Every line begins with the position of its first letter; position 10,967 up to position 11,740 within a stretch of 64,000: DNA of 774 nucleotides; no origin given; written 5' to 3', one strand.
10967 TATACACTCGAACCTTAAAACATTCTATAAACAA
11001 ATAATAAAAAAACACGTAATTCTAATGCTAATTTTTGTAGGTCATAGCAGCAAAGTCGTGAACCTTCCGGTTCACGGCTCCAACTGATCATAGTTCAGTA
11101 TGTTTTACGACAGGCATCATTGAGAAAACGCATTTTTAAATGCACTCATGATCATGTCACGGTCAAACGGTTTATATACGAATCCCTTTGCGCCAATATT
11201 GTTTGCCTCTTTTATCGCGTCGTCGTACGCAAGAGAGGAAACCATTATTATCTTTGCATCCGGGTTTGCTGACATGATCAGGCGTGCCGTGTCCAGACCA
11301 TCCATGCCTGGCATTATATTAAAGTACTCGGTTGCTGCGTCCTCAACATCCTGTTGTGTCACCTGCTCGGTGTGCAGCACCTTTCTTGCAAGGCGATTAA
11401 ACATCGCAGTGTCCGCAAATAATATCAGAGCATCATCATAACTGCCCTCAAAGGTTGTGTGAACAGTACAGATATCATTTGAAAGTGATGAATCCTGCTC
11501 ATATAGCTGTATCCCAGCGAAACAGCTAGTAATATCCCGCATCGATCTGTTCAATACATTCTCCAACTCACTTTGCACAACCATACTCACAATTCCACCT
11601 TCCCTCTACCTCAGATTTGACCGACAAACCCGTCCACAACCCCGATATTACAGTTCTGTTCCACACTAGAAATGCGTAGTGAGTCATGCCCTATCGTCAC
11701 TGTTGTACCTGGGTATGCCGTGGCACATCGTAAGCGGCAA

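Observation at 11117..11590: Chimeric ORF: N-terminal half of a CheX phosphatase spliced onto the C-terminal half of a CheY receiver exactly at the two active sites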

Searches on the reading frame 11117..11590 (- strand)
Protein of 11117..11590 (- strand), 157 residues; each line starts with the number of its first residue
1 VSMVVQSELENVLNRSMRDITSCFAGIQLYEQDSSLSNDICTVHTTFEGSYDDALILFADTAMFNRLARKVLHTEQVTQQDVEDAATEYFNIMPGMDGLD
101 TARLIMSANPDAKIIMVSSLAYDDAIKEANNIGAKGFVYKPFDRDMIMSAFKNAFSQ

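Call 3: search_protein_families(library=pfam, proteins=[window:11120-11590:-], max_evalue=10)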
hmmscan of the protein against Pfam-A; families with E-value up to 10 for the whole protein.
seq(157 aa): 2 families
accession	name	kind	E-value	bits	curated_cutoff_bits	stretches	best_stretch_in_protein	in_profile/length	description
PF00072.30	Response_reg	-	5e-11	43.2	30.2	1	93-151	52-110/111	Response regulator receiver domain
PF13690.11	CheX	-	0.0012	19.3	27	1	44-95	4-55/94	Chemotaxis phosphatase CheX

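Call 4: search_protein_families(library=ncbifam, proteins=[window:11120-11590:-], max_evalue=10)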
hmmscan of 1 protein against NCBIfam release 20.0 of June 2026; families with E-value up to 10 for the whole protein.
seq(157 aa): 48 families (the best 25 are shown)
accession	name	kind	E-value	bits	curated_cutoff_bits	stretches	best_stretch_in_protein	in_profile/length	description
NF041367.1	CheY_Halo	equivalog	1.4e-11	44.7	200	1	92-153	51-112/114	chemotaxis protein CheY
NF001965.0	PRK00742.1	subfamily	8.7e-08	31.7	293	1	93-144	59-111/357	chemotaxis-specific protein-glutamate methyltransferase CheB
TIGR02875.1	spore_0_A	equivalog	2.4e-06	27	200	1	92-152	57-119/262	sporulation transcription factor Spo0A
NF051850.1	RespRegRprY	equivalog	4.2e-06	26.3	370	1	92-148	57-113/234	response regulator transcription factor RprY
NF007935.0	PRK10651.1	equivalog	4.4e-06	26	250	1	93-154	62-123/216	two-component system response regulator NarL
NF052445.1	RespRegMctR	equivalog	6.6e-06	25.7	300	1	93-152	57-116/205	two-component system response regulator MctR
NF011896.0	PRK15369.1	equivalog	9.9e-06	25.3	242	1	93-154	59-120/211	two component system response regulator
NF006900.1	PRK09390.1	equivalog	1.6e-05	24.6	255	1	93-157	58-122/203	response regulator FixJ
TIGR01818.1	ntrC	equivalog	1.6e-05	23.9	558.6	1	92-155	51-114/463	nitrogen regulation protein NR(I)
NF007018.1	PRK09483.1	equivalog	2.1e-05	24.3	280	1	93-152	57-116/217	UvrY/SirA/GacA family response regulator transcription factor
NF008469.0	PRK11361.1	equivalog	6.1e-05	21.9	714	1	93-148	58-113/461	acetoacetate metabolism transcriptional regulator AtoC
NF049963.1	RespRegFlgRCampy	domain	8.3e-05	21.6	750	1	93-153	54-111/429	fla regulon two-component system response regulator FlgR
NF009206.0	PRK12555.1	subfamily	0.0001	21.4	342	1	92-142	55-106/340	chemotaxis-specific protein-glutamate methyltransferase CheB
NF007901.0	PRK10610.1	equivalog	0.00012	22.2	189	1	93-146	60-115/129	chemotaxis response regulator CheY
NF046020.1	HisKinCckABruc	equivalog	0.00015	19.8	1000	1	92-153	804-865/868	cell cycle histidine kinase CckA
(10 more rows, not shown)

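Call 5: find_homologous_proteins(query=window:11120-11590:-, max_evalue=0.001)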
Query seq(157 aa) (157 aa): 88 proteins with E <= 0.001 among 191 candidates.
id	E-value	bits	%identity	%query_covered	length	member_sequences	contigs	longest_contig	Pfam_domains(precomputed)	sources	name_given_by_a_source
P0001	3.3e-95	333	99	99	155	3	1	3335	PF00072.31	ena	-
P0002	4.8e-52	193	89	67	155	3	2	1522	PF13690.12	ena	-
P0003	7.4e-33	131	97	42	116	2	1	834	PF00072.31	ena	-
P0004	3.0e-27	113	59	61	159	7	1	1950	PF13690.12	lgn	-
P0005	4.7e-27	113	54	69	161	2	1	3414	PF13690.12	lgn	-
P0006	1.2e-25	108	58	61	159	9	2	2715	PF13690.12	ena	-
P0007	3.8e-25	106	52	67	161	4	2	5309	PF13690.12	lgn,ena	-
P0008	8.5e-25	105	50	69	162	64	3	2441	PF13690.12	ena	-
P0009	2.2e-24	104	49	69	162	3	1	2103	PF13690.12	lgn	-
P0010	5.2e-24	103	71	41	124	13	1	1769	PF00072.31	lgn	-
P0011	1.5e-23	101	51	64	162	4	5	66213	PF13690.12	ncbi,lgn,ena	-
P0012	3.2e-23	100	56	57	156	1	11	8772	PF13690.12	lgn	-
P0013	3.3e-23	100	70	42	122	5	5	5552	PF00072.31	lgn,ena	-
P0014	3.9e-23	100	69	41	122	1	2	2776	PF00072.31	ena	-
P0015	4.0e-23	100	69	41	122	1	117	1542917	PF00072.31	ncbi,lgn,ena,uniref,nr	ncbi:response regulator [Intestinibacillus sp. Marseille-P6563]|uniref:response regulator n=1 Tax=In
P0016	4.1e-23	100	69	41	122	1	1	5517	PF00072.31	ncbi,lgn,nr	ncbi:MAG: response regulator [Butyricicoccus sp.]|nr:response regulator [Butyricicoccus sp.]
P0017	4.7e-23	100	69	41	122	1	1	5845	PF00072.31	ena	-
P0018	4.7e-23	100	50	66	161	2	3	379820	PF13690.12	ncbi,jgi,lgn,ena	jgi:hypothetical protein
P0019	5.2e-23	99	69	41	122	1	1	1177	PF00072.31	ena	-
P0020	1.4e-22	98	68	41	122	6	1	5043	PF00072.31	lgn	-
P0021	1.5e-22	98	69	41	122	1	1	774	PF00072.31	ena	-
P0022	2.0e-22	98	68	41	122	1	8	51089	PF00072.31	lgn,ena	-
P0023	2.1e-22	97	68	41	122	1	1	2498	PF00072.31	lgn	-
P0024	2.7e-22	97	68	42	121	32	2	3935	PF00072.31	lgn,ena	-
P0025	4.4e-22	96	67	42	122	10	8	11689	PF00072.31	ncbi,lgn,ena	-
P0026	8.9e-22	95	56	49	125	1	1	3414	PF00072.31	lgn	-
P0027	9.9e-22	95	69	41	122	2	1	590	PF00072.31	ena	-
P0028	1.1e-21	95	70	42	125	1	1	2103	PF00072.31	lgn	-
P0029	1.1e-21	95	66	41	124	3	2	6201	PF00072.31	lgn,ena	-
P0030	1.2e-21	95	66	41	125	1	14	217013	PF00072.31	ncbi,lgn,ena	-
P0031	1.2e-21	95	66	41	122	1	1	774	PF00072.31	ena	-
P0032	1.2e-21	95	67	42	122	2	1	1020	PF00072.31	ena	-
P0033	1.5e-21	95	56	49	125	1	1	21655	PF00072.31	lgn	-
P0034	1.6e-21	95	67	42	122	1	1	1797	PF00072.31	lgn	-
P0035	1.7e-21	95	66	41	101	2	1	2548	PF00072.31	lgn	-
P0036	2.1e-21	94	56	48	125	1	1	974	PF00072.31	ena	-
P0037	2.1e-21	94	68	42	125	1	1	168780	PF00072.31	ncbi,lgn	ncbi:MAG: response regulator [Acutalibacter sp.]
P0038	2.5e-21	94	67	42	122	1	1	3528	PF00072.31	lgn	-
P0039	2.5e-21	94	67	41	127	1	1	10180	PF00072.31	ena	-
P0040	2.6e-21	94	68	42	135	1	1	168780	PF00072.31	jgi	jgi:two-component system chemotaxis response regulator CheY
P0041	2.6e-21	94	67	42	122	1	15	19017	PF00072.31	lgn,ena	-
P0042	3.2e-21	94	67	41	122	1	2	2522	PF00072.31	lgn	-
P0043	3.3e-21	94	69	41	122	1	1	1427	PF00072.31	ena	-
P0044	3.6e-21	93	65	42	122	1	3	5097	PF00072.31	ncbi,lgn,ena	-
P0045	3.8e-21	93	64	42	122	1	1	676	PF00072.31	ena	-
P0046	6.3e-21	93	65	41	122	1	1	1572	PF00072.31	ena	-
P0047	7.5e-21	92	68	41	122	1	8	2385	PF00072.31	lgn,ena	-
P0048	8.7e-21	92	68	41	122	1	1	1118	PF00072.31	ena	-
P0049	9.8e-21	92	65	41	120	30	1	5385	PF00072.31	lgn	-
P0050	1.1e-20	92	67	42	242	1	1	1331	PF00072.31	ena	-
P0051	1.1e-20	92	66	41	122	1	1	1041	PF00072.31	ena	-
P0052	1.4e-20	92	65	41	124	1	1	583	PF00072.31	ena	-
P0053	1.7e-20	91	62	42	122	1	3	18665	PF00072.31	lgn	-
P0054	1.8e-20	91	66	41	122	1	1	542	PF00072.31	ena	-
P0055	1.9e-20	91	55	49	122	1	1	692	PF00072.31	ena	-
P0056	2.2e-20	91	62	46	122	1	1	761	PF00072.31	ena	-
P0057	2.7e-20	91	64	42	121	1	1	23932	PF00072.31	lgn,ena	-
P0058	2.8e-20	91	66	41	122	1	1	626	PF00072.31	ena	-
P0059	3.5e-20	90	63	41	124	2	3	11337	PF00072.31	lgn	-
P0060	3.8e-20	90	63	41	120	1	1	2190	PF00072.31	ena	-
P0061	3.9e-20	90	63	41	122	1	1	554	PF00072.31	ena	-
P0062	4.9e-20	90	52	61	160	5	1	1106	PF13690.12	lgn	-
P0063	5.8e-20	90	63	41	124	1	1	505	PF00072.31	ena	-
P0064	6.4e-20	89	63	41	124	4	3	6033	PF00072.31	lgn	-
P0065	6.4e-20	89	64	42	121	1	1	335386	PF00072.31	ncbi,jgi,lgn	ncbi:MAG: response regulator [Lawsonibacter sp.]|jgi:two-component system chemotaxis response regula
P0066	6.6e-20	89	67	42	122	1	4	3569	PF00072.31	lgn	-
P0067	6.7e-20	89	67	42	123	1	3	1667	PF00072.31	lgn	-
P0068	8.6e-20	89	64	42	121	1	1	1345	PF00072.31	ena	-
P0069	1.0e-19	89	55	49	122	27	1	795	PF00072.31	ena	-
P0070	1.1e-19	89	62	42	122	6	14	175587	PF00072.31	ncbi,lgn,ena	-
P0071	1.2e-19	89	64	41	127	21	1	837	PF00072.31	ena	-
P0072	1.3e-19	88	53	49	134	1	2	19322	PF00072.31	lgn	-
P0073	2.1e-19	88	63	41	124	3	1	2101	PF00072.31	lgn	-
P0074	2.5e-19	87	63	41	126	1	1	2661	PF00072.31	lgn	-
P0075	3.5e-19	87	63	41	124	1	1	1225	PF00072.31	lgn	-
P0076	4.0e-19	87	63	41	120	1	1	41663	PF00072.31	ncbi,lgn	-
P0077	7.6e-19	86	64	41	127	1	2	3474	PF00072.31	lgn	-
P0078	1.8e-17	81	60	41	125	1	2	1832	PF00072.31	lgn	-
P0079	2.5e-17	81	60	41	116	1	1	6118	PF00072.31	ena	-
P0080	7.3e-17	80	63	39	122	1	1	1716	PF00072.31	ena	-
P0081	1.9e-16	78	61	39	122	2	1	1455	PF00072.31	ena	-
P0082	2.0e-15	75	60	38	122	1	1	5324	PF00072.31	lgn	-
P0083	8.2e-15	73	58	42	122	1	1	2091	PF00072.31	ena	-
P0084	1.6e-14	72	56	42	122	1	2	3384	PF00072.31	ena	-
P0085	2.2e-14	71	52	40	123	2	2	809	PF00072.31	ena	-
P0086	3.9e-14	71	54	41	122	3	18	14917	PF00072.31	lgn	-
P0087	7.2e-14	70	55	41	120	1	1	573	PF00072.31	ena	-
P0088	7.5e-14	70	56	42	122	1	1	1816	PF00072.31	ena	-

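Call 7: find_encoding_contigs(protein=P0002, flank=10000)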
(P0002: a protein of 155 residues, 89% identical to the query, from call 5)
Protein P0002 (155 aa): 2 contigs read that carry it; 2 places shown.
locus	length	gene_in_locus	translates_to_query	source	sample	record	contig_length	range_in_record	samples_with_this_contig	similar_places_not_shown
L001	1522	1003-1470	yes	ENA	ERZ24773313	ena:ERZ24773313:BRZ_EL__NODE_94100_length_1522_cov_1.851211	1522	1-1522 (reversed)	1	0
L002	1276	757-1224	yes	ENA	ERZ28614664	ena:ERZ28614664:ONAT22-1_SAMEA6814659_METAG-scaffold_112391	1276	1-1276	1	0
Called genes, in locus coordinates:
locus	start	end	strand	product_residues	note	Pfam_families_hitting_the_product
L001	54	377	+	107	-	PF20250:FapA_N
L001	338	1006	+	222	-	PF03961:FapA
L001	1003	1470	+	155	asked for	PF13690:CheX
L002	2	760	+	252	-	?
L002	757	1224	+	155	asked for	PF13690:CheX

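Call 8: find_encoding_contigs(protein=P0003, flank=10000)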
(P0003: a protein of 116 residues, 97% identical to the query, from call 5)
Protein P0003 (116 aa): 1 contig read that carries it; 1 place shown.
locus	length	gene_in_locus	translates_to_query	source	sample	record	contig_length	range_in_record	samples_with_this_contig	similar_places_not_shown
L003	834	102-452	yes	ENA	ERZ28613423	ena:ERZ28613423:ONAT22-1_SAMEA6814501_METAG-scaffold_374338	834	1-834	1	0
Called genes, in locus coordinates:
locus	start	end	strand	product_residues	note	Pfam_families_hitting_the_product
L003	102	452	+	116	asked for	PF00072:Response_reg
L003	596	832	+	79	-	?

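Call 9: find_encoding_contigs(protein=P0001, flank=10000)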
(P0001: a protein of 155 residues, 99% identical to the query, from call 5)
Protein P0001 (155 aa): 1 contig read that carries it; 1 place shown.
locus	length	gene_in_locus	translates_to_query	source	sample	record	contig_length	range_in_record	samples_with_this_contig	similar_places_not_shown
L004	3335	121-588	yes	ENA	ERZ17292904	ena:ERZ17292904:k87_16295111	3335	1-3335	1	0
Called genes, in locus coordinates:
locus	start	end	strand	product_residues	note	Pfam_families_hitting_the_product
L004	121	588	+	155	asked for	PF00072:Response_reg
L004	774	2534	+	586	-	PF00884:Sulfatase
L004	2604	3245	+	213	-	PF00583:Acetyltransf_1, PF13508:Acetyltransf_7, PF08445:FR47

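Call 14: find_encoding_contigs(protein=P0018, flank=10000, max_places=2)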
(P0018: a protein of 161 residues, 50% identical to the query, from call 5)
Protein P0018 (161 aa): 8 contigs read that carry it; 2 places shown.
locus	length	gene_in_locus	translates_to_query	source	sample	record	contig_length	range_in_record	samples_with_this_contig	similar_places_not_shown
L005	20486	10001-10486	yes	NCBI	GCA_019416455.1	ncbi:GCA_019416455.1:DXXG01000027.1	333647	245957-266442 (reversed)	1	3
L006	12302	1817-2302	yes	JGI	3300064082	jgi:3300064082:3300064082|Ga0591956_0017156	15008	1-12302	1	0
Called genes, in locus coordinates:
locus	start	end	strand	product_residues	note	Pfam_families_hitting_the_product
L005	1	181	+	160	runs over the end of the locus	-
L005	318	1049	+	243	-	PF00072:Response_reg, PF00486:Trans_reg_C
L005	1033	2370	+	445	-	PF00672:HAMP, PF00512:HisKA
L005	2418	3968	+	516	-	PF00501:AMP-binding, PF13193:AMP-binding_C (weak)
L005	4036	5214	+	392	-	PF00278:Orn_DAP_Arg_deC, PF01168:Ala_racemase_N, PF02784:Orn_Arg_deC_N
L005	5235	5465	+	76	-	-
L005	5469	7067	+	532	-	PF03062:MBOAT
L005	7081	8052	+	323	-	-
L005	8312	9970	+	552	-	PF20250:FapA_N, PF03961:FapA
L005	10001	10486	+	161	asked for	PF13690:CheX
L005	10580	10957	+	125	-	PF00072:Response_reg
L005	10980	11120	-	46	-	-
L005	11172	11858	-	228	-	PF00106:adh_short, PF13561:adh_short_C2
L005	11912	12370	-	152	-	PF13669:Glyoxalase_4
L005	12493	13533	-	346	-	PF00356:LacI, PF00532:Peripla_BP_1, PF13377:Peripla_BP_3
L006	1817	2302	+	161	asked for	PF13690:CheX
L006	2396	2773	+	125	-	PF00072:Response_reg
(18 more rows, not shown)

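Call 15: find_encoding_contigs(protein=P0005, flank=10000, max_places=2)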
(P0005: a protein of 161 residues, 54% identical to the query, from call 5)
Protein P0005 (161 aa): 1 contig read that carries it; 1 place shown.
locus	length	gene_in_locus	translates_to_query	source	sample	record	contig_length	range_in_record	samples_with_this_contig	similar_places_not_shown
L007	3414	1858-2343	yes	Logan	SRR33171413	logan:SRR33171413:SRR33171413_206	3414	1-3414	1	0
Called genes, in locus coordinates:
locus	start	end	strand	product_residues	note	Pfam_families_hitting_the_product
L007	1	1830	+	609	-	?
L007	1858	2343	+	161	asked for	PF13690:CheX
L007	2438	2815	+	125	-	PF00072:Response_reg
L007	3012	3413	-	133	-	?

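Call 22: find_related_loci(query=A1, collection=genome_contigs, flank=4000)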
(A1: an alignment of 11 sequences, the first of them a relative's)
Query A1 (155 aa) in genome_contigs; peptide patterns used: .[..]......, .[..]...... (x = any residue, [..] = any of these).
54 stretches matched a pattern; 16 encode a relative of the query (tblastn E <= 1e-3); 16 distinct loci.
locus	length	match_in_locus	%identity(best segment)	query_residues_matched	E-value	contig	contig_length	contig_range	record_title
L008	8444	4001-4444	55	1-148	1e-56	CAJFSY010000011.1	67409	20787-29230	uncultured Neglecta sp isolate Chicken_3_mag_157 genome assembly, contig: MAGpy_11413_3_idba_bin_157_fascaffold_526, who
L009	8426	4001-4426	54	5-146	2e-52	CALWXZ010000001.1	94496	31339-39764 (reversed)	MAG: uncultured Flavonifractor sp. isolate BRZ_DS__bin10 genome assembly, contig: BRZ_DS__NODE_240_length_94496_cov_8.59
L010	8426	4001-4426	57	5-146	4e-52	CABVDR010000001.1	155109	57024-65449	MAG TPA_asm: uncultured Ruminococcaceae bacterium isolate MGYG-HGUT-04628 genome assembly, contig: GUT_GENOME285666_1, w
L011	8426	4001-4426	57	5-146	6e-50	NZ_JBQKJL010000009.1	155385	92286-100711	Lawsonibacter sp. LCP25S3_E2 contig00009, whole genome shotgun sequence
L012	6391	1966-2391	51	5-146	1e-49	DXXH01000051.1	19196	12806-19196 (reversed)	MAG TPA_asm: Clostridiales bacterium isolate HRGM_Genome_3706 HRGM_Genome_3706_51, whole genome shotgun sequence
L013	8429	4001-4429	49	4-146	3e-49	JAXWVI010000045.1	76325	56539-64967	MAG: bacterium isolate P011L1-7 NODE_184_length_76325_cov_12.808063, whole genome shotgun sequence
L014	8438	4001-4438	50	1-146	3e-49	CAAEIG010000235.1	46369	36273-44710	MAG TPA_asm: Clostridia bacterium, isolate HGM12914, WGS project CAAEIG010000000 data, contig: ERS473283_28_k99_81232, w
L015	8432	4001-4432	51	3-146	1e-48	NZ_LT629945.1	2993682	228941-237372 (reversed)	Angelakisella massiliensis strain Marseille-P3217T, whole genome shotgun sequence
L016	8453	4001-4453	48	1-151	3e-47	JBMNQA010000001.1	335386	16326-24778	MAG: Lawsonibacter sp. isolate SBF912SR2HQ0067 scaffold_42_c1, whole genome shotgun sequence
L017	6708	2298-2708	50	10-146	4e-47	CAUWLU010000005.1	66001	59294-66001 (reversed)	MAG: uncultured Acutalibacter sp. isolate SRS10476986__bin143 genome assembly, contig: SRS10476986_NODE_323_length_66001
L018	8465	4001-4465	48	1-155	4e-49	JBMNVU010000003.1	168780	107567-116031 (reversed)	MAG: Acutalibacter sp. isolate SBF912SR2HQ0063 scaffold_284_c1, whole genome shotgun sequence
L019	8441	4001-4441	49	5-151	9e-47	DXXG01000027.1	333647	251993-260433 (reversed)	MAG TPA_asm: Clostridiales bacterium isolate HRGM_Genome_3705 HRGM_Genome_3705_27, whole genome shotgun sequence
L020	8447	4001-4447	45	1-149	8e-44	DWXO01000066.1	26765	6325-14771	MAG TPA_asm: Candidatus Flavonifractor intestinigallinarum isolate CHK192-8294 CHK192__C145480_L26765_SAMEA5754836, whol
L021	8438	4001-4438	45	5-150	3e-39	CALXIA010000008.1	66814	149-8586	MAG: uncultured Gemmiger sp. isolate BRZ_AM__bin27 genome assembly, contig: BRZ_AM__NODE_518_length_66814_cov_6.692944,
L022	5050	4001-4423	45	8-148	4e-38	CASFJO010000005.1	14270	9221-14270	uncultured Gemmiger sp. isolate SI.B54.metabat-bins.156 genome assembly, contig: SI.B54.metabat-bins.156.fa_k141_19459,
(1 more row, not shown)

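Call 34: search_solved_structures(query=window:11120-11590:-, max_evalue=1, show_alignments=2)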
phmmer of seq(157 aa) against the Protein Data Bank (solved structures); distinct sequences matched with E-value up to 1: 119 (the best 60 are shown).
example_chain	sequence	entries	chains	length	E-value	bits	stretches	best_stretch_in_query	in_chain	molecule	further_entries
6er7_A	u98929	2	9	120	5e-10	42.7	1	91-150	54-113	120aa long hypothetical chemotaxis protein (CheY)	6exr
4qyw_A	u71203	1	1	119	2.3e-08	37.3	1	92-152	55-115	Chemotaxis protein CheY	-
4iga_A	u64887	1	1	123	2.5e-08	37.2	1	92-152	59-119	Chemotaxis protein CheY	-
1tmy_A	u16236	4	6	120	3.2e-08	36.8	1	92-152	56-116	CHEY PROTEIN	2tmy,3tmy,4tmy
1u0s_Y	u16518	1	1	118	3.5e-08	36.7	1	92-151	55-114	Chemotaxis protein cheY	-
6c40_B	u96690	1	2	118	3.6e-08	36.7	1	92-151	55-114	Chemotaxis protein CheY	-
9rhz_C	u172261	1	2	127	2e-07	34.3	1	92-151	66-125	Chemotaxis protein CheY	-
6ekg_Y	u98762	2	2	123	2.6e-07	33.9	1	91-155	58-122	Chemotaxis protein CheY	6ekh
7od9_B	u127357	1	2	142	3.4e-07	33.5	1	91-155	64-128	Response regulator receiver protein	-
6ifh_A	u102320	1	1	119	4.7e-07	33.1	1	93-147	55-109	Sporulation initiation phosphotransferase F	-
3hzh_A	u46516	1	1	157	5.9e-07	32.8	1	92-155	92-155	Chemotaxis response regulator (CheY-3)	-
8q52_A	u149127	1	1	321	6.7e-06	29.3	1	92-145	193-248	Leucine-specific-binding protein,Chemotaxis protein CheY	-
9xzo_A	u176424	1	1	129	8.4e-06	29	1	91-153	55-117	De novo protein M1X0B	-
5wq0_B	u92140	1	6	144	3e-05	27.2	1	91-149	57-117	Stage 0 sporulation protein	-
2lle_A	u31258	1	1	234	3.3e-05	27.1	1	92-140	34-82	Chemotaxis protein CheY, Imidazole glycerol phosphate synthase subunit HisF chimera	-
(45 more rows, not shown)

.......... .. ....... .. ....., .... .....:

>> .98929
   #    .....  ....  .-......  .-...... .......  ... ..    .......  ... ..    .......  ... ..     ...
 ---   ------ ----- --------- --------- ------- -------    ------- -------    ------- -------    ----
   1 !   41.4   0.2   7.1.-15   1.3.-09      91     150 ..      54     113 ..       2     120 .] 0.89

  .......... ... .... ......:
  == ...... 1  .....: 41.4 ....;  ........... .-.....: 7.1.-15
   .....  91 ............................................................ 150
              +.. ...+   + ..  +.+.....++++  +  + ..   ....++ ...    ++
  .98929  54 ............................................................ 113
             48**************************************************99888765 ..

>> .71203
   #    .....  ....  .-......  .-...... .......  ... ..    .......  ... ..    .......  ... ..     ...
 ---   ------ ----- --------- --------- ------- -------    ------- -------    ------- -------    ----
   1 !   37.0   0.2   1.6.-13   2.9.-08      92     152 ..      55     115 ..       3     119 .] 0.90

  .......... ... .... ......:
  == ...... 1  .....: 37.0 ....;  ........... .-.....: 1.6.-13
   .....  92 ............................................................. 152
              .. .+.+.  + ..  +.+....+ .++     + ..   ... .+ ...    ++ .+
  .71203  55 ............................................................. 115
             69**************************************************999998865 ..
